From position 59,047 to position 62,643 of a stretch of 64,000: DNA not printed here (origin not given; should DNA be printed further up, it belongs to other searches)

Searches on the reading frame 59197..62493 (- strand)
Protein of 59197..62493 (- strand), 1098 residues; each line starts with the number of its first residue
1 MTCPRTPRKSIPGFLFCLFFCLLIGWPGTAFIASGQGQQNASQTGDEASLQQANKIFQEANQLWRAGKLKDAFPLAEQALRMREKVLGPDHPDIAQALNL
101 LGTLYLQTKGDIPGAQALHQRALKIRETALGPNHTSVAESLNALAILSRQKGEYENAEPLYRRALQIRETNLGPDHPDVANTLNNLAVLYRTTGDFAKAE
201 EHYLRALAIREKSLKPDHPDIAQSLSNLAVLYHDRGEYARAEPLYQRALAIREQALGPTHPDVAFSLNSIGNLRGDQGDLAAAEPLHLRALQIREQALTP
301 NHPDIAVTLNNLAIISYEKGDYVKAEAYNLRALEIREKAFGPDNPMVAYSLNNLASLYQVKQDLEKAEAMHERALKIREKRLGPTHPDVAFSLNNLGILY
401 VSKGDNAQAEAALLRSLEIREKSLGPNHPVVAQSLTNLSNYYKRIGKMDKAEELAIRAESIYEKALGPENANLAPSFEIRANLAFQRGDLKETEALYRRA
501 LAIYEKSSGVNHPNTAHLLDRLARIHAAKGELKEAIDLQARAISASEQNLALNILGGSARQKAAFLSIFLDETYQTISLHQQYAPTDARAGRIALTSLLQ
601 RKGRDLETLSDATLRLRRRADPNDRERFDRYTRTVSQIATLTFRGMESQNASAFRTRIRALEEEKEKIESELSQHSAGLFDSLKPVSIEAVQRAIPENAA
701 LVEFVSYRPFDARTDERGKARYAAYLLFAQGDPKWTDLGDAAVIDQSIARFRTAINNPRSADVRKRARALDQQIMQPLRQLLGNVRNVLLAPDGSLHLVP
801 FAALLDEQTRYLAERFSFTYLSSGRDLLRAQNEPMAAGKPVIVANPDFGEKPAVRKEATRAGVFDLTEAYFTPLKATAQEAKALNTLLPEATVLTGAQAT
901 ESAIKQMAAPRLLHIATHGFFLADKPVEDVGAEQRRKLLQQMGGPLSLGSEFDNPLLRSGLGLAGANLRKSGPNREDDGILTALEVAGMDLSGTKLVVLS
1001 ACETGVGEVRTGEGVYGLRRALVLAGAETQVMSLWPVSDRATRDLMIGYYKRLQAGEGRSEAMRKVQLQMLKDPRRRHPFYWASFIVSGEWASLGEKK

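Call 85: search_protein_families(library=pfam, proteins=[window:59197-62493:-], max_evalue=0.00001)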
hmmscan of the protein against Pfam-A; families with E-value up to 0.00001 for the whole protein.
window:59197-62493:- (1098 aa): 13 families
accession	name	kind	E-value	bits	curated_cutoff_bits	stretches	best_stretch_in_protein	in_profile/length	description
PF13424.12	TPR_12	-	6e-128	417.7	30.1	9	137-212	2-77/77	Tetratricopeptide repeat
PF13374.12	TPR_10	-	6e-120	388.8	27.5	9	222-262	2-42/42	Tetratricopeptide repeat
PF24885.1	TPR_NPHP3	-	1.7e-104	348.9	100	7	47-168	92-213/239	Nephrocystin-3 TPR domain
PF12770.12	CHAT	-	2.4e-85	286.9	24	1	765-1090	2-289/289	CHAT domain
PF13176.12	TPR_7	-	3.4e-39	130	27.9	1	224-257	1-34/36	Tetratricopeptide repeat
PF00515.34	TPR_1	-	2.8e-36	122.3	27.8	1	180-212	1-33/34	Tetratricopeptide repeat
PF07719.23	TPR_2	-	5.5e-25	85.8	27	0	180-211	1-32/34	Tetratricopeptide repeat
PF17874.7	TPR_MalT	-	7.1e-25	88.4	45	1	187-342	8-157/336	MalT-like TPR region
PF13181.12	TPR_8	-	1.4e-23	81.5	25.7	0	181-212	2-33/34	Tetratricopeptide repeat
PF13432.12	TPR_16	-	3.2e-21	75.8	32.7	0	186-254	3-63/65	Tetratricopeptide repeat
PF13431.12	TPR_17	-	2.3e-19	68.4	24.4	0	218-242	9-33/34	Tetratricopeptide repeat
PF14559.12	TPR_19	-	7.2e-12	45.9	25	0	150-209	3-54/68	Tetratricopeptide repeat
PF13428.12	TPR_14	-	4.3e-11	42.8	23.5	0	184-210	5-31/44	Tetratricopeptide repeat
